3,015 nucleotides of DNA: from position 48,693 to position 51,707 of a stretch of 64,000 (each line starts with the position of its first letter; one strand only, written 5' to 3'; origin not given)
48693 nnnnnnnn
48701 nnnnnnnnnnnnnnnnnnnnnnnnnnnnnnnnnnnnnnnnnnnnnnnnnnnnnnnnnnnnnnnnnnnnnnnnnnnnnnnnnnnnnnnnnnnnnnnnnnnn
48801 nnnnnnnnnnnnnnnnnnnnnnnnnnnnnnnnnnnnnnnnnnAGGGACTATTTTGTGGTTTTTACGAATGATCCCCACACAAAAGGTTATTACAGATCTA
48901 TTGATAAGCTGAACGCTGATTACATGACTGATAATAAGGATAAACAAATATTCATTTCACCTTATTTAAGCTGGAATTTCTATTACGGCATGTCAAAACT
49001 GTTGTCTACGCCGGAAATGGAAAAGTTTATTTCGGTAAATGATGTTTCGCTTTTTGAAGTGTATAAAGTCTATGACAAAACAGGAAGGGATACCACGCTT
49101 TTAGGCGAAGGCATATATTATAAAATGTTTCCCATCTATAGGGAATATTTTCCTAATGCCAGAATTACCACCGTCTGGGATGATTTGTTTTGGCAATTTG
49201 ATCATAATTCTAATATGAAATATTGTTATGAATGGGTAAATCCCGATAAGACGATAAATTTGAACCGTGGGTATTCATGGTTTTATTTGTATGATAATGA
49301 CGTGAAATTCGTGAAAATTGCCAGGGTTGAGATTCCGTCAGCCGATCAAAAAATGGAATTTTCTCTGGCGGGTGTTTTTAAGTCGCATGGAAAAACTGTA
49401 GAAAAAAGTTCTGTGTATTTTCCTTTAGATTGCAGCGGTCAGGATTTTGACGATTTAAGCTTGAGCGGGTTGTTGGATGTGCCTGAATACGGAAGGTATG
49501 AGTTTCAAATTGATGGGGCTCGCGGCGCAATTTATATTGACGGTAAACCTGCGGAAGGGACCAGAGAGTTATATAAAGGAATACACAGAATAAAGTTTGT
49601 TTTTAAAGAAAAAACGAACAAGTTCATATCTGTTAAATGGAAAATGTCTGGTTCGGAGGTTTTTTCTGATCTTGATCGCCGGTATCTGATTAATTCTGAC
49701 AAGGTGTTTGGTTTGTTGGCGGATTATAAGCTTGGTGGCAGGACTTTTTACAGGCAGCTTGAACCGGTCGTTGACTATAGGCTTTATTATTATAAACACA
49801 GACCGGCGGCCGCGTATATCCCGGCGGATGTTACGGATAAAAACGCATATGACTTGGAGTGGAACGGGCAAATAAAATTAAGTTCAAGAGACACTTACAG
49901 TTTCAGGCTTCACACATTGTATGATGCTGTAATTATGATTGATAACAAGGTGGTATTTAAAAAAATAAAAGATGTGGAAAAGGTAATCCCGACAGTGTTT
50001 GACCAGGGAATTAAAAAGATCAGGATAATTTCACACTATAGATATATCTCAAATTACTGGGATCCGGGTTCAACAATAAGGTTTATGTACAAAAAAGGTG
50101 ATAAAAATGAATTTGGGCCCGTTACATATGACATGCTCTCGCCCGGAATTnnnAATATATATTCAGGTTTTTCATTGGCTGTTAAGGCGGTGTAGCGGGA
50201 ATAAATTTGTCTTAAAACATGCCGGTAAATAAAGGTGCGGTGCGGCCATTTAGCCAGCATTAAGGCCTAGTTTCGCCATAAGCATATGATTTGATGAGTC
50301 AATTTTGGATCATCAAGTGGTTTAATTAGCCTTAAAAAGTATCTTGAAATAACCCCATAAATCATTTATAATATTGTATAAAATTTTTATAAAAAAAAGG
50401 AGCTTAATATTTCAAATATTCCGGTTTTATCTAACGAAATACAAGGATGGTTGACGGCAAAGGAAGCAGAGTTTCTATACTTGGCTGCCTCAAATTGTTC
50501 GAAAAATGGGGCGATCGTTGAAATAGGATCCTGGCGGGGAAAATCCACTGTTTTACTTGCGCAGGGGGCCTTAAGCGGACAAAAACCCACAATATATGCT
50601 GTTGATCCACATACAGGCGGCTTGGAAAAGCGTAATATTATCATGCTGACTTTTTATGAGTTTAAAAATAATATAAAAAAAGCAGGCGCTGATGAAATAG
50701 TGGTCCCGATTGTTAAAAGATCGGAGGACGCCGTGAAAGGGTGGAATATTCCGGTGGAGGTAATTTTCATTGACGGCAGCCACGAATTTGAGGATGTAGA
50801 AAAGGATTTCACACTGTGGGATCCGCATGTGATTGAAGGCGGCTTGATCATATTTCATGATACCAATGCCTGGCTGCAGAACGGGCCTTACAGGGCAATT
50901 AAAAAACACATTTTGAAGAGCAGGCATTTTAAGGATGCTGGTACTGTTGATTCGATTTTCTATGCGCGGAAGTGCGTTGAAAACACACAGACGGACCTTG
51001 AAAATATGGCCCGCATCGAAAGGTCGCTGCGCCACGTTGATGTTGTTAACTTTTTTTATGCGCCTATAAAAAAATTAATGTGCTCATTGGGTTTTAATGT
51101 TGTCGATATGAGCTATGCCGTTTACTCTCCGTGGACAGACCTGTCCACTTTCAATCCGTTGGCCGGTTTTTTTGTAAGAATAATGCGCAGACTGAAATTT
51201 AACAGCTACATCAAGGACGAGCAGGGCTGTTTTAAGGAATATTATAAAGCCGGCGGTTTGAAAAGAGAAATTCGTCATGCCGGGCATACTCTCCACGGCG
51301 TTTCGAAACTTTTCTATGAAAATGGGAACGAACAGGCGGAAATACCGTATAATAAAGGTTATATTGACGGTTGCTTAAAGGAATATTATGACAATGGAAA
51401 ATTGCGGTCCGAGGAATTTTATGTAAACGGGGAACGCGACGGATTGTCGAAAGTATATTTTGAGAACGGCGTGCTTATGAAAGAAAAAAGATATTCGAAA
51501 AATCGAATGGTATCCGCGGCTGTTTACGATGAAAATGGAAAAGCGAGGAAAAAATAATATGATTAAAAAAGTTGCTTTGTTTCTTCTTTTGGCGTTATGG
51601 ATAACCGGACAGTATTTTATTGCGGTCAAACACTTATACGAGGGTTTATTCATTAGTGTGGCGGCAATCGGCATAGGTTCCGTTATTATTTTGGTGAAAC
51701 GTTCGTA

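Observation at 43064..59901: Four paralogous GT-C transferases, each with an N-terminal multi-TM extension and two PA14-like C-terminal modules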

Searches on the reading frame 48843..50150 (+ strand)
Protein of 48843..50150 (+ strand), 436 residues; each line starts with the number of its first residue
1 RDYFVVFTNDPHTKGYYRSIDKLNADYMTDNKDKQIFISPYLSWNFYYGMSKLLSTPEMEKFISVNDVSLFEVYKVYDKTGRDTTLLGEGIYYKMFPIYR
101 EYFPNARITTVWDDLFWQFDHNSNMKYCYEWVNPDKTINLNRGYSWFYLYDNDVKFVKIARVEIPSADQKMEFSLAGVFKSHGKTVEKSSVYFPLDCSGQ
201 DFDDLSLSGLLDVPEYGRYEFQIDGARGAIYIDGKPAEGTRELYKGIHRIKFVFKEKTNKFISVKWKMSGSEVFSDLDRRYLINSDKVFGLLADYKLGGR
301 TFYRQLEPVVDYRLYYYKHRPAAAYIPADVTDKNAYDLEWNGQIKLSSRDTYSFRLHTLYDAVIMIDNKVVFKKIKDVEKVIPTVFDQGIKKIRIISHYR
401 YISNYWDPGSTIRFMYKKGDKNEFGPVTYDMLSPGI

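Call 17: search_solved_structures(query=A2, max_evalue=10, show_alignments=3)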
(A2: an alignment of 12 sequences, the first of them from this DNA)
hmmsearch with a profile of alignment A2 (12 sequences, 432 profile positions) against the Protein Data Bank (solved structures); distinct sequences matched with E-value up to 10: 20.
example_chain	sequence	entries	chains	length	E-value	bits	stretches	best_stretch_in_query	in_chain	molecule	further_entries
6qe7_A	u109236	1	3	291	5.9e-17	64.8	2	290-430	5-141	Anti-sigma-I factor RsgI3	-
6qdi_A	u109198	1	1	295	1.2e-15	60.4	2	240-430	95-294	PA14 domain-containing protein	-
7kmp_A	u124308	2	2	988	7e-11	44.7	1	286-391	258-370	Alpha-xylosidase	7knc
6zxj_A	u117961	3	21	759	6.9e-07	31.6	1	327-428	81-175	Protective antigen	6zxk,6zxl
4ee2_A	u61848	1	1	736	7.1e-07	31.6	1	328-428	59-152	Protective antigen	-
4nam_A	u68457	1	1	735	7.1e-07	31.5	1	328-428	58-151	Protective antigen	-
3tew_A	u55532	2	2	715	7.2e-07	31.5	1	328-428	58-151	Protective antigen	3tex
3tey_A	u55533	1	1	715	7.2e-07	31.5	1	328-428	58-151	Protective antigen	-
3q8c_A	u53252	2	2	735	7.3e-07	31.5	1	328-428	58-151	Protective antigen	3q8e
1t6b_X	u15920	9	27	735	7.3e-07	31.5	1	328-428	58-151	Protective Antigen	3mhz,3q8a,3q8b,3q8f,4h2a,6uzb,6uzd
3tez_A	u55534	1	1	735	7.4e-07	31.5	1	328-428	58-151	Protective antigen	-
1acc_A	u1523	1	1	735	7.4e-07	31.5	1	328-428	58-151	ANTHRAX PROTECTIVE ANTIGEN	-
6vra_B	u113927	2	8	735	7.7e-07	31.4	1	328-428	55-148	Protective antigen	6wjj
5fr3_A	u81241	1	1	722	9.4e-07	31.2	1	329-428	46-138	PROTECTIVE ANTIGEN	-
6vra_A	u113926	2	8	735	1.3e-06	30.6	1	328-428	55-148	Protective antigen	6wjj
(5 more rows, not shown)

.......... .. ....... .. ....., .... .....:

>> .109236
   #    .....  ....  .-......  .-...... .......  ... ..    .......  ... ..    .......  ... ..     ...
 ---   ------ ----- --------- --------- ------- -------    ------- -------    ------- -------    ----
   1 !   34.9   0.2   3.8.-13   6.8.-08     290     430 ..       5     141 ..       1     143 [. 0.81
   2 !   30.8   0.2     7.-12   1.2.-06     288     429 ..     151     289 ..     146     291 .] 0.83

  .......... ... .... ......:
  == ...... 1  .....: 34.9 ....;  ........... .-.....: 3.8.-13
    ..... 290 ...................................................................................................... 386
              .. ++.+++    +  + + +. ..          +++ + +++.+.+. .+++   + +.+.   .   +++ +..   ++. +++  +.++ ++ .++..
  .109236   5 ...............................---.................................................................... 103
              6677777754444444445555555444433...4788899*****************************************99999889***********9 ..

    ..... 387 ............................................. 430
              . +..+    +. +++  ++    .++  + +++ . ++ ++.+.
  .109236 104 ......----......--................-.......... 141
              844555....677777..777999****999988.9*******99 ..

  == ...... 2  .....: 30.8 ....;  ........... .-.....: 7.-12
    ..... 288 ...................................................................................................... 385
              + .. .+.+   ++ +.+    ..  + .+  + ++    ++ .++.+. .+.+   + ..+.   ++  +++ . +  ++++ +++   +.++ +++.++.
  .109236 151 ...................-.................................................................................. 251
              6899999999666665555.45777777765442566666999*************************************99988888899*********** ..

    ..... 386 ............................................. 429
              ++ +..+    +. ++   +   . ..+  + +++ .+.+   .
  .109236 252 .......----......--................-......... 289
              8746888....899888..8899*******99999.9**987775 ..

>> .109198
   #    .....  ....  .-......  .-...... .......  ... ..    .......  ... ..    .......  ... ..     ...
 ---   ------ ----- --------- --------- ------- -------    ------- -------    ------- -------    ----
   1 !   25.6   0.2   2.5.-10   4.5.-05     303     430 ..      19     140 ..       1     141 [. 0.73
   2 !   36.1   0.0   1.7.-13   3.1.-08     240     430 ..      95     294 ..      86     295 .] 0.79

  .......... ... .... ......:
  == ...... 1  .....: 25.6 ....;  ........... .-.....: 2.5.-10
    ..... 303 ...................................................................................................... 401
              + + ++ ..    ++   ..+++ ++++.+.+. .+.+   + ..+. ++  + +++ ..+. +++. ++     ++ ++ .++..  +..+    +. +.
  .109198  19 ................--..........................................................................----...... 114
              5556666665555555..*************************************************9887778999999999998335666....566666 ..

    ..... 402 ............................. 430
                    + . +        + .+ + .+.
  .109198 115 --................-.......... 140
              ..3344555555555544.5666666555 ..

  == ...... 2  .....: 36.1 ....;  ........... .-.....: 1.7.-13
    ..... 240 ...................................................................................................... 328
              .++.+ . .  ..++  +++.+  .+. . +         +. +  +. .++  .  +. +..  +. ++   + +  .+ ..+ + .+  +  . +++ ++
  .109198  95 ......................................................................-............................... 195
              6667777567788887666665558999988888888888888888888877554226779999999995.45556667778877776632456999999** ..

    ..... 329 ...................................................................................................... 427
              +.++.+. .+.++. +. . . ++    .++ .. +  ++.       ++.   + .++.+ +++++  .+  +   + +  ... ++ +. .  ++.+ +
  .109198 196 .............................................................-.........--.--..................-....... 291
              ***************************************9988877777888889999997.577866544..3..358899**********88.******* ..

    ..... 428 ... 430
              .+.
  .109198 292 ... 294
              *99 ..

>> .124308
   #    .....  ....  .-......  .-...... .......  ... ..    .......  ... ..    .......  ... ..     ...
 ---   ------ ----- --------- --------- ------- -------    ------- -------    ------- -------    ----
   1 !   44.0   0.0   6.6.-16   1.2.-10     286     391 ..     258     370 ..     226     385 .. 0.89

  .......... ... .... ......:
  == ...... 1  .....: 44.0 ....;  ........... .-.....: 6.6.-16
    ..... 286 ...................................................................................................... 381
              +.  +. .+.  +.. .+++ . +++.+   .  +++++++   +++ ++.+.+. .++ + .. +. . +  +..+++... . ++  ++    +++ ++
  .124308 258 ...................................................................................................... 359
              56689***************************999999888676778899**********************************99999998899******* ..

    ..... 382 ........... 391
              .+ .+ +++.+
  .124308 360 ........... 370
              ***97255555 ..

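Call 18: search_protein_families(library=pfam, alignment_id=A2, max_evalue=0.1)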
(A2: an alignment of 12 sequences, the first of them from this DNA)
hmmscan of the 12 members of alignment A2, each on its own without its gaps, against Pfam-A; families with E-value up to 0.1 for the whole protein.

A. member 1, seq(436 aa): 1 family
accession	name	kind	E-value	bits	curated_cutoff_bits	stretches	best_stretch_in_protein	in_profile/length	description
PF07691.17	PA14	-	0.00057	20.1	24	0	206-236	49-80/147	PA14 domain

B. families by the number of members that match (of 12 scanned): 4 families
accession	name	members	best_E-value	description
PF07691.17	PA14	12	3e-11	PA14 domain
PF14344.12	DUF4397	1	0.024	Domain of unknown function (DUF4397)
PF23157.1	DUF7055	1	0.063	Domain of unknown function (DUF7055)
PF16561.11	AMPK1_CBM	1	0.097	Glycogen recognition site of AMP-activated protein kinase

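Call 47: search_protein_representatives(alignment_id=A2)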
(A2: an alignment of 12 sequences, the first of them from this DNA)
Query: 12 sequences, 432 profile positions. Proteins with E-value up to 0.001 (for the whole library): 4758; up to 1e-10: 1216; up to 1e-30: 100. The best 150 are listed.
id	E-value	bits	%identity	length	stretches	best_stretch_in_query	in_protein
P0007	1.8e-181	620.1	-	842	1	1-430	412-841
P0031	3.9e-151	520.1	-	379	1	50-430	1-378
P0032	8.6e-146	502.5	-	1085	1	1-430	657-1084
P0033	1.4e-144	498.6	-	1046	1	1-430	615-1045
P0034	1.2e-138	479.0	-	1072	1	1-431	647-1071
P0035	3.9e-136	470.7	-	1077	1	2-431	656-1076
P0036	1.7e-134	465.3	-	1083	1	1-429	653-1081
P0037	1.3e-130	452.5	-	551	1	1-431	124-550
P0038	1.9e-127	442.1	-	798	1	2-431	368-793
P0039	5.5e-127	440.6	-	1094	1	2-432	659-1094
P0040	1.0e-124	433.1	-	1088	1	1-430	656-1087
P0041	2.3e-122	425.3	-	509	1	1-399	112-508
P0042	7.8e-109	380.7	-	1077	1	2-431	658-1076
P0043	4.6e-104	365.0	-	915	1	2-432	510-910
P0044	2.4e-94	333.0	-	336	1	96-430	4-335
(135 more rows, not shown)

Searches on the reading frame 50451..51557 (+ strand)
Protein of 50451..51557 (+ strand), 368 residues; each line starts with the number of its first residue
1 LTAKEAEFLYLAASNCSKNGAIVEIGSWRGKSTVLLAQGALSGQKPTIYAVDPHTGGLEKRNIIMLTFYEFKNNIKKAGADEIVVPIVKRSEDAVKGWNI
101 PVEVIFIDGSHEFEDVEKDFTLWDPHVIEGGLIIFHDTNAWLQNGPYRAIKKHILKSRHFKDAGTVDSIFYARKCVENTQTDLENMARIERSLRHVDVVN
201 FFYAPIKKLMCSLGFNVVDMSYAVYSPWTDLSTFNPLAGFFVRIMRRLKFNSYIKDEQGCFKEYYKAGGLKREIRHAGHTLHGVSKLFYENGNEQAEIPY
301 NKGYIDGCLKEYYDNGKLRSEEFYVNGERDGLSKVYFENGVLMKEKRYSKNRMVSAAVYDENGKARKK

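Call 8: search_protein_families(library=pfam, proteins=[window:50451-51557:+], max_evalue=0.01)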
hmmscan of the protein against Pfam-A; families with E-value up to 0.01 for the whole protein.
window:50451-51557:+ (368 aa): 2 families
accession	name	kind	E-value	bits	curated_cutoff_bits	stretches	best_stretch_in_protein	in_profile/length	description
PF13578.12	Methyltransf_24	-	5.4e-25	88.7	26.3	1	23-138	1-105/105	Methyltransferase domain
PF07661.19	MORN_2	-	1.9e-16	58.7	29.6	1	306-326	2-22/22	MORN repeat variant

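Call 66: search_protein_families(library=ncbifam, proteins=[window:50451-51557:+], max_evalue=0.00001)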
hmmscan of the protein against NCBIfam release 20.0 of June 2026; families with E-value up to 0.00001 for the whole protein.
window:50451-51557:+ (368 aa): 1 family
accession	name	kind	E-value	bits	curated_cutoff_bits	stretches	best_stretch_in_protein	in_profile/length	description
NF033566.1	adhes_LIC20035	equivalog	3.4e-06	26.2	250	0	305-364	275-334/434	LIC20035 family adhesin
